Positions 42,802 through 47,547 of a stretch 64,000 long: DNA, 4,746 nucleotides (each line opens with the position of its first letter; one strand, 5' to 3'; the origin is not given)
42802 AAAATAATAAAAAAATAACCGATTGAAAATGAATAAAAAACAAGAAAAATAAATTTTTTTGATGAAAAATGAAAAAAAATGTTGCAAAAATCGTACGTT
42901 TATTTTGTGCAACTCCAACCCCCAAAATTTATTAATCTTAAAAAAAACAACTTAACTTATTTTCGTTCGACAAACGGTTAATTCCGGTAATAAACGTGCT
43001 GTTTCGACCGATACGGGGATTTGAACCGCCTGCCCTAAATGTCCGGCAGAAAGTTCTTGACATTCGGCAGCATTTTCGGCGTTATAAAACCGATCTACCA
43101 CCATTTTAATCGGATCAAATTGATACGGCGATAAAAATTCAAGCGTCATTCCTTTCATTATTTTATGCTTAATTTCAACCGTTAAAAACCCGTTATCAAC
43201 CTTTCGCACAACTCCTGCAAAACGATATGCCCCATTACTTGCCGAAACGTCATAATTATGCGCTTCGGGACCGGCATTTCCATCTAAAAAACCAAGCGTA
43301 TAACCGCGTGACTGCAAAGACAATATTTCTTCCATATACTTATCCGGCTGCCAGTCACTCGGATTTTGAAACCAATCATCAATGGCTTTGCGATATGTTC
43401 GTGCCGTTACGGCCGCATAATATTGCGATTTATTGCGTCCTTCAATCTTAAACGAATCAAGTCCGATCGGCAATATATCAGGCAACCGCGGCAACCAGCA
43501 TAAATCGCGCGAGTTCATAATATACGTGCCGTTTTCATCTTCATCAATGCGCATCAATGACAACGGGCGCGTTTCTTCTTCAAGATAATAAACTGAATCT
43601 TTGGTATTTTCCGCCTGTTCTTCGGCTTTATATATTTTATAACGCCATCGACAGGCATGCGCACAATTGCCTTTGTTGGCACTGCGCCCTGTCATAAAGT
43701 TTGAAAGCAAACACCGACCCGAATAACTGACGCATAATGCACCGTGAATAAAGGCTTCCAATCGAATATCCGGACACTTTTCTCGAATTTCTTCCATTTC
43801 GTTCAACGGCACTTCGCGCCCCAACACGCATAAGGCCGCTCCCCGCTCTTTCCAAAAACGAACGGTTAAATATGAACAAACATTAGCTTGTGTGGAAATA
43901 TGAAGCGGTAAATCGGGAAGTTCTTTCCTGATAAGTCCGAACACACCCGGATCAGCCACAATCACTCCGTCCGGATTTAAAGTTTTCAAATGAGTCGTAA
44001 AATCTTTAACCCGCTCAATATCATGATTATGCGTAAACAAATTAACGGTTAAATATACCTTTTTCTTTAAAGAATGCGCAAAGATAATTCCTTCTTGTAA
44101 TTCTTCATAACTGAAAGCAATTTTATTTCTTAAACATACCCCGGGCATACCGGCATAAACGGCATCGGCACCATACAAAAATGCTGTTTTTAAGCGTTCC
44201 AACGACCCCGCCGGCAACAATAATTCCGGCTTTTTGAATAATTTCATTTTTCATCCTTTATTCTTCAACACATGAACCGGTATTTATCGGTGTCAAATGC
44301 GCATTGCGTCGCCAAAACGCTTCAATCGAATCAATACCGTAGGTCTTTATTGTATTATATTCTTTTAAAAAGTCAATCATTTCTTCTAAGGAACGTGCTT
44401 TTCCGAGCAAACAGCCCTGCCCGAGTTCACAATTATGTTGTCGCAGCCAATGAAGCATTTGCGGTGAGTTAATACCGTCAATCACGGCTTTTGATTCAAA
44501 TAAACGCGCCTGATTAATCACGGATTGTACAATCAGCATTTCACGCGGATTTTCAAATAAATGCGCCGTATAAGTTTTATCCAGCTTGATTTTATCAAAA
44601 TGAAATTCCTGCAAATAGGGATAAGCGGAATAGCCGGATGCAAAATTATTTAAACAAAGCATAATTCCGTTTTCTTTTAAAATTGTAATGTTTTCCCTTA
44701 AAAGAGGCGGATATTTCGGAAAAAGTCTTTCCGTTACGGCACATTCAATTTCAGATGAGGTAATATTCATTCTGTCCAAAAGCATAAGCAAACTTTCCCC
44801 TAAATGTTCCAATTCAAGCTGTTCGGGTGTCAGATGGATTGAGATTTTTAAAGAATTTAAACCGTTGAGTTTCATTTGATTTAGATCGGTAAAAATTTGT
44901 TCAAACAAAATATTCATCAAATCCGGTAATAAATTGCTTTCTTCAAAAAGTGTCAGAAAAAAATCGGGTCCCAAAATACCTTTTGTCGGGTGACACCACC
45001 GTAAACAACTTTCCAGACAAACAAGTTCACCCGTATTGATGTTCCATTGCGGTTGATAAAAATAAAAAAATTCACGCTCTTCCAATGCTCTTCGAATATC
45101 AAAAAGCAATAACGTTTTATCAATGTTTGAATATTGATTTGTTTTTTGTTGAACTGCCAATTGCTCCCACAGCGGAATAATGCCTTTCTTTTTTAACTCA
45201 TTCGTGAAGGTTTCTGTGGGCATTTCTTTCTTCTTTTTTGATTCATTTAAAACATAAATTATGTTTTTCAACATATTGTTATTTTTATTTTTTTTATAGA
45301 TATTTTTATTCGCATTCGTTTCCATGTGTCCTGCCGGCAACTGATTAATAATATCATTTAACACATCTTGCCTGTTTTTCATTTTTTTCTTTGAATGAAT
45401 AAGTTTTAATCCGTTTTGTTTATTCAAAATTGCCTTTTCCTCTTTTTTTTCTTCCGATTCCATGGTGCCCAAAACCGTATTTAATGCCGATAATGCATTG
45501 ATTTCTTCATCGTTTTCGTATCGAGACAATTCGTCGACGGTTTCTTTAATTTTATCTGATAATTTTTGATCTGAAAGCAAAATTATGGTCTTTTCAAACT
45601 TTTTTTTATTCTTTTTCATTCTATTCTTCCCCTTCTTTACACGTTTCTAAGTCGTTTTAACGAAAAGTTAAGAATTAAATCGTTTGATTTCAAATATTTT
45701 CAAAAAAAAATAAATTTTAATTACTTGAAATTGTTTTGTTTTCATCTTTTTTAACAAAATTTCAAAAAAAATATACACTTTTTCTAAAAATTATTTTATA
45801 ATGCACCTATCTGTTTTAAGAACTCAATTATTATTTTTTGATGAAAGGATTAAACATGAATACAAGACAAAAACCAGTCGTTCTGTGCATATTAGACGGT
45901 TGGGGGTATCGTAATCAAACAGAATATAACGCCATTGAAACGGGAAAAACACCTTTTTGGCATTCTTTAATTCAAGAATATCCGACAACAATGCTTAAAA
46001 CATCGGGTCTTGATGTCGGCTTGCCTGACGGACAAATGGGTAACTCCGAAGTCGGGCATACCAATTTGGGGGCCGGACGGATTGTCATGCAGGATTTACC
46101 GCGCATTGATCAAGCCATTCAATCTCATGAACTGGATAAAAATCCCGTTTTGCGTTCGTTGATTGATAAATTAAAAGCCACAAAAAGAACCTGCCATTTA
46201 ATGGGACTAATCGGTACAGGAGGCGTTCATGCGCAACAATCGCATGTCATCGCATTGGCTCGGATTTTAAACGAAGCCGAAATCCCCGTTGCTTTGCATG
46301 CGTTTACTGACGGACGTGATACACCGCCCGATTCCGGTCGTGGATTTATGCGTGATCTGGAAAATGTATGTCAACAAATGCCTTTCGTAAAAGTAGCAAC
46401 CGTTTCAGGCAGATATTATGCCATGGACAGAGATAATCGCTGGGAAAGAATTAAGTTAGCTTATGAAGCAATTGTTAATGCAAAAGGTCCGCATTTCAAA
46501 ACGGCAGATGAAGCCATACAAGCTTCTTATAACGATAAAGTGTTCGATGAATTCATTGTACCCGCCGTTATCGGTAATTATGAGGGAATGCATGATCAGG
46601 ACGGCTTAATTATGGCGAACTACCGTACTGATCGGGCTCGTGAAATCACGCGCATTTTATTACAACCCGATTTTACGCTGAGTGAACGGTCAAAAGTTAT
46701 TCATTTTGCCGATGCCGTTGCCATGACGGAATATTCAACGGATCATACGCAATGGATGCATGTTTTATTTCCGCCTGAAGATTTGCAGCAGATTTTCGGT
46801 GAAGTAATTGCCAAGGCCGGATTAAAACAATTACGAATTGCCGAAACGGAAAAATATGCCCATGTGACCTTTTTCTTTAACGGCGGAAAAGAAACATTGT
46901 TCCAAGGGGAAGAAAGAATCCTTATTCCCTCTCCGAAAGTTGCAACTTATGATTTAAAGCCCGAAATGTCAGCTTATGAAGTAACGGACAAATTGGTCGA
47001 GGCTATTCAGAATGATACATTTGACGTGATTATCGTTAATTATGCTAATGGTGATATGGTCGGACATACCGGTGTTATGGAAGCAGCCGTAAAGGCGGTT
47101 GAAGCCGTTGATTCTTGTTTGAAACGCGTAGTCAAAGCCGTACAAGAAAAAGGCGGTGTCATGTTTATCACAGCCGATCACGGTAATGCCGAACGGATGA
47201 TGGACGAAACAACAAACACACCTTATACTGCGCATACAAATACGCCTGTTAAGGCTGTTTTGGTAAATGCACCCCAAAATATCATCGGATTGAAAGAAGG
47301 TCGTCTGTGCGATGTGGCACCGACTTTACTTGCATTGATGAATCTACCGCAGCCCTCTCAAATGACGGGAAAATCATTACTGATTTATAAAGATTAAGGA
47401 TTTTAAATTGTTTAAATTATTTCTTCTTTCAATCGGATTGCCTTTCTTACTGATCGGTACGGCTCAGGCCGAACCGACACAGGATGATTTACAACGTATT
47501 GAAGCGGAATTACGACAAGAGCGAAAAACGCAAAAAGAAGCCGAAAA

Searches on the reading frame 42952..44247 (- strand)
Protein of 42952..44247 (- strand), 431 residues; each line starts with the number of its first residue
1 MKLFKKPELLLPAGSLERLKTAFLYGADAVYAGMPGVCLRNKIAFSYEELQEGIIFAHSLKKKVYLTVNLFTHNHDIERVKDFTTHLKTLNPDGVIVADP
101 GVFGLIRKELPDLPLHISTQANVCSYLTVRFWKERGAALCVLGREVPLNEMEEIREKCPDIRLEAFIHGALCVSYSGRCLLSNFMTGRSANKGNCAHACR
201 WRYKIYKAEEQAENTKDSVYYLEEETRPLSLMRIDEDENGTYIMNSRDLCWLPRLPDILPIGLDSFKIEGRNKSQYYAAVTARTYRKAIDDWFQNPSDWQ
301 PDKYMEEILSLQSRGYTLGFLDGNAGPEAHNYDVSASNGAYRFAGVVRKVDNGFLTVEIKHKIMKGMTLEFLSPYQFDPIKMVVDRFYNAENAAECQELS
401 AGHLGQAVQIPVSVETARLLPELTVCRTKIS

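Call 32: search_protein_families(library=pfam, proteins=[window:42952-44247:-], max_evalue=0.00001)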
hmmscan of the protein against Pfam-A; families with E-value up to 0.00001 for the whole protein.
window:42952-44247:- (431 aa): 2 families
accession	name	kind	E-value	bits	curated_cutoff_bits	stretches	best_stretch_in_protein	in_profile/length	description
PF01136.24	Peptidase_U32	-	7.6e-84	281.1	22.4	1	78-325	2-231/233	Peptidase family U32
PF16325.11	Peptidase_U32_C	-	1.8e-09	38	28.2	1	341-415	3-75/83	Peptidase family U32 C-terminal domain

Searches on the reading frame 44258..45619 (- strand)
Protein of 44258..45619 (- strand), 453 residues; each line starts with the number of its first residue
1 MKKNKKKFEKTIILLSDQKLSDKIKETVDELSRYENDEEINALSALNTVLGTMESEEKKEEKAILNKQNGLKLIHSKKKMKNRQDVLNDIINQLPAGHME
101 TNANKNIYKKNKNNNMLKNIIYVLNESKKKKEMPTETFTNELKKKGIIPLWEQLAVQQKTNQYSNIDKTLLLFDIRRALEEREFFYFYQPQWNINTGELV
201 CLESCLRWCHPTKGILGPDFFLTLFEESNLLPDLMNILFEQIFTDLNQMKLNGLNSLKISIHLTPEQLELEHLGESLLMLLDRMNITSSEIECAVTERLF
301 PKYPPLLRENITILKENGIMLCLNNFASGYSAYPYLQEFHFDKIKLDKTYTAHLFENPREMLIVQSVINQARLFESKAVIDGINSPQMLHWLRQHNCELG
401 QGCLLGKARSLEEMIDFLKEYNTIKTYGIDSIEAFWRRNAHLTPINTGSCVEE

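Call 32: search_protein_families(library=pfam, proteins=[window:44258-45619:-], max_evalue=0.00001)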
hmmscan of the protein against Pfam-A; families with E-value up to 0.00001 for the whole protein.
window:44258-45619:- (453 aa): 1 family
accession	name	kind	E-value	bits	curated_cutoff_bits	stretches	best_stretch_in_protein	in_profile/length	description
PF00563.25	EAL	-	1.9e-47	162.1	31.3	1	174-407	3-235/236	EAL domain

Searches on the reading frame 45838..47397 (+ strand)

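Call 32: search_protein_families(library=pfam, proteins=[window:45838-47397:+], max_evalue=0.00001)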
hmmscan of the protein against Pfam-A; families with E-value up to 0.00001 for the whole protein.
window:45838-47397:+ (519 aa): 2 families
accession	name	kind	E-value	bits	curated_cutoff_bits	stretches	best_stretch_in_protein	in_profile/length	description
PF01676.23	Metalloenzyme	-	2.8e-84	283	24.3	1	12-504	1-251/252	Metalloenzyme superfamily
PF06415.18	iPGM_N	-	7.5e-71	238.5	27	1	90-300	1-216/217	BPG-independent PGAM N-terminus (iPGM_N)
